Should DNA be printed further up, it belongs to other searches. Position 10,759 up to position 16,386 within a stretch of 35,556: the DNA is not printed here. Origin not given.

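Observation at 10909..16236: Orphan 1,775-aa lipoprotein fused to a VirB6/TrbL-type membrane domain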

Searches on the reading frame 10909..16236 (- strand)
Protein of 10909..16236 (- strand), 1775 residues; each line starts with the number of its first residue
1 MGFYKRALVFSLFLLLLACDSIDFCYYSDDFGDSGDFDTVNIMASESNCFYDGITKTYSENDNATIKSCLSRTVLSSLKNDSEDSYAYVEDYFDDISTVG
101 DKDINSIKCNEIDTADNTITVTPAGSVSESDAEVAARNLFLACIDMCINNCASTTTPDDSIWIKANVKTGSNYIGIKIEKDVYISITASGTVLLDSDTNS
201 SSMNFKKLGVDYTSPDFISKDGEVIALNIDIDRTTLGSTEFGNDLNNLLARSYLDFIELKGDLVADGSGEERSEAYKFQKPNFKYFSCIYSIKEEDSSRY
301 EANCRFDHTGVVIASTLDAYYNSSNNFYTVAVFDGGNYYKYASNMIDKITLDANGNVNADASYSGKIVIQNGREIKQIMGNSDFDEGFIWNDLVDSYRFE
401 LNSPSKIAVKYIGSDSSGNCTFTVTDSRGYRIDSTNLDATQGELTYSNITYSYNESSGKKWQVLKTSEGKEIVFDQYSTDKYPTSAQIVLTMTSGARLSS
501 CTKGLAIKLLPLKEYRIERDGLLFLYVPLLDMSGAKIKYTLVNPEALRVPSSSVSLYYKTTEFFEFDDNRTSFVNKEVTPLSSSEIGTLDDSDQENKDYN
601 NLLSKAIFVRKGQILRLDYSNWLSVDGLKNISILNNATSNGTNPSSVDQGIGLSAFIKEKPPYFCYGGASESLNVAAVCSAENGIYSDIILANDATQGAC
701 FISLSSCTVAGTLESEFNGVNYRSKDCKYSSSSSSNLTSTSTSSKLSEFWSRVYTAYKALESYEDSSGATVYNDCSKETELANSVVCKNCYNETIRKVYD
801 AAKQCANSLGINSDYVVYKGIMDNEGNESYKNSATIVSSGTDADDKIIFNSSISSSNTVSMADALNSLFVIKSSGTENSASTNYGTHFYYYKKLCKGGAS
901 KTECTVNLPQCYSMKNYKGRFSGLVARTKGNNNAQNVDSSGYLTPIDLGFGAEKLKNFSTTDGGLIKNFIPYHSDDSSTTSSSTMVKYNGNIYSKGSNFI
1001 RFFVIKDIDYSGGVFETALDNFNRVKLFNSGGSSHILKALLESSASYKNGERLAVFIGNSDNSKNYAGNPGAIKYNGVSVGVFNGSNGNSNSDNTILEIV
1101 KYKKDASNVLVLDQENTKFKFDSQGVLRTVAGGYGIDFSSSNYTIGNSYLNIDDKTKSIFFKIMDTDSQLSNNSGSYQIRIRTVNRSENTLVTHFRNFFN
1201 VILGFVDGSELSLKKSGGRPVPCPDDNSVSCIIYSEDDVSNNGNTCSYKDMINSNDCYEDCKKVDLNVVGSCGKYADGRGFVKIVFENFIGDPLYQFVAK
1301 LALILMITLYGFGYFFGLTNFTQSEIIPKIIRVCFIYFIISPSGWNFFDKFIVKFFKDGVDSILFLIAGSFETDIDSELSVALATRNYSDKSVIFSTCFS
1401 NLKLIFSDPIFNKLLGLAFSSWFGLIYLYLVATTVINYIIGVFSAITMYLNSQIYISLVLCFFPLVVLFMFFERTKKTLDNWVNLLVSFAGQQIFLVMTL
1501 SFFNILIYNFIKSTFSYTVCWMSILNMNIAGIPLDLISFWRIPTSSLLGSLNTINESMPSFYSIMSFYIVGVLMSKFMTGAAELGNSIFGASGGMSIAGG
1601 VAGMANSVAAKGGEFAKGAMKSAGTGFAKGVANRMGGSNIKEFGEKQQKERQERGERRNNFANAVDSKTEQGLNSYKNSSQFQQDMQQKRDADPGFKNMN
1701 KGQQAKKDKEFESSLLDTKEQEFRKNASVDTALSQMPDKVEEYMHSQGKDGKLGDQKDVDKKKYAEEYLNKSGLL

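Call 6: search_protein_families(library=pfam, proteins=[window:10909-16236:-], max_evalue=1)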
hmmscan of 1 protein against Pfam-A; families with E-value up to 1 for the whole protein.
window:10909-16236:- (1775 aa): 4 families
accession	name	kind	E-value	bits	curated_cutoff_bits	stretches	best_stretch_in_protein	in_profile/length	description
PF04610.19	TrbL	-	2.6e-07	31.1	25.9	1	1304-1513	2-186/215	TrbL/VirB6 plasmid conjugal transfer protein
PF25784.1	BigA_N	-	0.042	14.4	24.5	1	436-481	8-52/80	BigA and YdbA N-terminal beta barrel domain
PF25637.1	DUF7942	-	0.23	11.8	26.7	1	1413-1482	2-75/104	Family of unknown function (DUF7942)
PF03379.19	CcmB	-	0.26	11.1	24.9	1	1400-1475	102-176/215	CcmB protein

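Call 7: search_protein_families(library=ncbifam, proteins=[window:10909-16236:-], max_evalue=1)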
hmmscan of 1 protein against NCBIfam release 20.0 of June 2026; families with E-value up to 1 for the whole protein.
window:10909-16236:- (1775 aa): 2 families
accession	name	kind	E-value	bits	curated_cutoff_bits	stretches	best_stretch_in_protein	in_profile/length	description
TIGR01190.1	ccmB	equivalog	0.063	12.9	156.2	1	1398-1474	97-172/211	heme exporter protein CcmB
NF046119.1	memb_SCO4225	subfamily_domain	0.63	10.1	33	0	1414-1486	2-72/94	SCO4225 family membrane protein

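Call 10: find_homologous_proteins(query=window:10909-16236:-)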
Query window:10909-16236:- (1775 aa): 5 proteins with E <= 0.001 among 8000 candidates.
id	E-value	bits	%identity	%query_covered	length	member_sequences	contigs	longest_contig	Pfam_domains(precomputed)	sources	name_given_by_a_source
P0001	0.0e+0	3965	100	100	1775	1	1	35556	PF04610.20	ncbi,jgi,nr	ncbi:MAG: type IV secretion system protein [Rickettsiales bacterium]|jgi:type IV secretory pathway V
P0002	0.0e+0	2103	57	99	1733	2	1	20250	PF04610.20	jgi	jgi:type IV secretory pathway VirB6-like protein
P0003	0.0e+0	1784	49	100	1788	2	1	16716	PF04610.20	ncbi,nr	ncbi:MAG: type IV secretion system protein [Rickettsiales bacterium]|nr:type IV secretion system pro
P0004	0.0e+0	1455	42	100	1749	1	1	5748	PF04610.20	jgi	jgi:type IV secretory pathway VirB6-like protein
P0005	0.0e+0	1094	47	65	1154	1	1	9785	-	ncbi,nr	ncbi:MAG: hypothetical protein LBB24_00165, partial [Rickettsiales bacterium]|nr:hypothetical protei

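Call 12: find_encoding_contigs(protein=P0002, flank=10000, max_places=3)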
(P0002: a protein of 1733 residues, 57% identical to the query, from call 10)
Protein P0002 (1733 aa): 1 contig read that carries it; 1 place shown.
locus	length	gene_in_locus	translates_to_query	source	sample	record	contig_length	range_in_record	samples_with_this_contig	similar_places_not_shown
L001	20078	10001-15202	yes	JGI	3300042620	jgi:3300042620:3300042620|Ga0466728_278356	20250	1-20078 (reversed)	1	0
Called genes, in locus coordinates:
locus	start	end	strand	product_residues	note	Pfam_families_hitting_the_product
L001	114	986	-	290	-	PF04085:MreC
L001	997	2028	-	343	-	PF00022:Actin, PF06723:MreB_Mbl, PF00012:HSP70, PF11104:PilM_2 (faint), PF14450:FtsA (weak)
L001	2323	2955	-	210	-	-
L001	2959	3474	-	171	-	-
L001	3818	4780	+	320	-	PF03334:PhaG_MnhG_YufB (weak)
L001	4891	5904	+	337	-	PF13623:SurA_N_2 (weak), PF13624:SurA_N_3 (faint), PF13145:Rotamase_2, PF00639:Rotamase, PF13616:Rotamase_3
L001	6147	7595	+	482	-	PF02934:GatB_N, PF02637:GatB_Yqey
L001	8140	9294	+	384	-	-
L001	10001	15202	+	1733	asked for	PF04610:TrbL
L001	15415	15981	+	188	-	PF06242:TrcR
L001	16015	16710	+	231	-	PF01386:Ribosomal_L25p, PF14693:Ribosomal_TL5_C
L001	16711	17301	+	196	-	PF00265:TK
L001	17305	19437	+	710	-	PF22745:Nlig-Ia, PF01653:DNA_ligase_aden, PF03120:OB_DNA_ligase, PF03119:DNA_ligase_ZBD (weak), PF12826:HHH_2, PF00533:BRCT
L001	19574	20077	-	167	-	?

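Call 13: find_encoding_contigs(protein=P0003, flank=10000, max_places=3)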
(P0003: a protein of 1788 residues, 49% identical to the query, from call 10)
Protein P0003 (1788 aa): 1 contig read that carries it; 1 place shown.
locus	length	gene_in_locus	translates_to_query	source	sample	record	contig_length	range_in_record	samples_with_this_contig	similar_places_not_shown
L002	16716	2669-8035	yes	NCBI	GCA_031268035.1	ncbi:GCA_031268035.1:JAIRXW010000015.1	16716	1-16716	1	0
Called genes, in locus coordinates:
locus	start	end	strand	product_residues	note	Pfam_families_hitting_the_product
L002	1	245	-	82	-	?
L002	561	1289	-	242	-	PF01027:Bax1-I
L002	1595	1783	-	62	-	PF01165:Ribosomal_S21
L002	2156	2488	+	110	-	-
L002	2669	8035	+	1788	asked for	PF04610:TrbL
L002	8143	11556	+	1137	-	PF00580:UvrD-helicase, PF13245:AAA_19 (weak), PF13361:UvrD_C, PF13538:UvrD_C_2 (faint), PF12705:PDDEXK_1 (weak)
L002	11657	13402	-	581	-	-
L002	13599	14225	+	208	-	PF01330:RuvA_N, PF14520:HHH_5, PF07499:RuvA_C (faint)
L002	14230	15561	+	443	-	PF26299:MurL_N, PF26298:MurL_epimerase_C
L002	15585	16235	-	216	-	PF00834:Ribul_P_3_epim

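Call 18: find_related_loci(query=A1, collection=genome_contigs, flank=10000)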
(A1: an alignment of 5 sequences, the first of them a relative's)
Query A1 (1775 aa) in genome_contigs; peptide patterns used: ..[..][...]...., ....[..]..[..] (x = any residue, [..] = any of these).
62 stretches matched a pattern; 3 encode a relative of the query (tblastn E <= 1e-3); 3 distinct loci.
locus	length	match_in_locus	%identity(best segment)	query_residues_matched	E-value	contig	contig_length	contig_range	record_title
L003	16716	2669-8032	49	1-1775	0e+0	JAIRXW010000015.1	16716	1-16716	MAG: Rickettsiales bacterium isolate Gsp477_bin186 k119_5952065, whole genome shotgun sequence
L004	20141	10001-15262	56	1-1775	0e+0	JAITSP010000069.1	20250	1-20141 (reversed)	MAG: Rickettsiales bacterium isolate Roe453_bin92 k119_3802885, whole genome shotgun sequence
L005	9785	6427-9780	48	1-1150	0e+0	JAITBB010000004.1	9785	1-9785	MAG: Rickettsiales bacterium isolate Ncb351_bin7 k119_2266843, whole genome shotgun sequence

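Call 21: search_protein_families(library=phrogs, proteins=[window:10909-16236:-], max_evalue=0.1)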
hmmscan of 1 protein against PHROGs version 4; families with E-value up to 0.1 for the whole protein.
window:10909-16236:- (1775 aa): 0 families

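Call 42: find_homologous_proteins(query=A4, max_evalue=0.00001)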
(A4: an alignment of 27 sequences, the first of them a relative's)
Query A4 (27 sequences) (1775 aa, profile of the alignment): 5 proteins with E <= 0.00001 among 8000 candidates.
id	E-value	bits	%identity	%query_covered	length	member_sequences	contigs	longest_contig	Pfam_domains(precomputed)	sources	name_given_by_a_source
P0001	0.0e+0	2013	100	100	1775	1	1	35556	PF04610.20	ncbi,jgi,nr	ncbi:MAG: type IV secretion system protein [Rickettsiales bacterium]|jgi:type IV secretory pathway V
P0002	0.0e+0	1965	57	99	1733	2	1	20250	PF04610.20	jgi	jgi:type IV secretory pathway VirB6-like protein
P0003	0.0e+0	1947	49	100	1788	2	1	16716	PF04610.20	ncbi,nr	ncbi:MAG: type IV secretion system protein [Rickettsiales bacterium]|nr:type IV secretion system pro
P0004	0.0e+0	1929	42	100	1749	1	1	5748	PF04610.20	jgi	jgi:type IV secretory pathway VirB6-like protein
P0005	9.1e-250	851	47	65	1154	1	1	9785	-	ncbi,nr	ncbi:MAG: hypothetical protein LBB24_00165, partial [Rickettsiales bacterium]|nr:hypothetical protei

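Call 47: search_protein_families(library=pfam, alignment_id=A5, max_evalue=0.01)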
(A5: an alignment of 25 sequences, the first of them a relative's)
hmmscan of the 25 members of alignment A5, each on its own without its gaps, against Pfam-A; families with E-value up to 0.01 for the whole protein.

A. member 1, P0001 (1775 aa): 1 family
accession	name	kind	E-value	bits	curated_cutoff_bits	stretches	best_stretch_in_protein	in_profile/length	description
PF04610.19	TrbL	-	2.6e-07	31.1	25.9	1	1304-1513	2-186/215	TrbL/VirB6 plasmid conjugal transfer protein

B. families by the number of members that match (of 25 scanned): 4 families
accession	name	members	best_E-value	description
PF04610.19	TrbL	25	9.9e-16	TrbL/VirB6 plasmid conjugal transfer protein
PF22352.2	K319L-like_PKD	1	0.00092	K319L-like, PKD domain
PF16168.11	AIDA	1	0.0024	Adhesin of bacterial autotransporter system, probable stalk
PF14402.11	7TM_transglut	1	0.0051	7 transmembrane helices usually fused to an inactive transglutaminase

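Call 73: search_protein_families(library=pfam, proteins=[L001:8140-9294:+], max_evalue=0.1)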
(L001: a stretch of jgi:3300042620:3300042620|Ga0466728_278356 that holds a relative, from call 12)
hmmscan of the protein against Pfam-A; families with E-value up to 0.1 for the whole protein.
L001:8140-9294:+ (384 aa): 0 families

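Call 89: find_related_loci(query=A4, collection=metagenome_contigs, flank=10000)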
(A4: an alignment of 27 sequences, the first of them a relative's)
Query A4 (1775 aa) in metagenome_contigs; peptide patterns used: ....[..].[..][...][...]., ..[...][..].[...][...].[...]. (x = any residue, [..] = any of these).
241 stretches matched a pattern; 5 encode a relative of the query (tblastn E <= 1e-3); 5 distinct loci.
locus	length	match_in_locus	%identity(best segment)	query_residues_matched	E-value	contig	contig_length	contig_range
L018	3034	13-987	39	1277-1602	2e-73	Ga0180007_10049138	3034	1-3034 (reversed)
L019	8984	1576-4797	31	501-1725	2e-68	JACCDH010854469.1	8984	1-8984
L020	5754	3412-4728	30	1286-1715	3e-63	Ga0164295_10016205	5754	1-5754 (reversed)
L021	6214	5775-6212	36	1280-1427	6e-30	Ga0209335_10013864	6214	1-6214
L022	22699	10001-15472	29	12-1758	5e-59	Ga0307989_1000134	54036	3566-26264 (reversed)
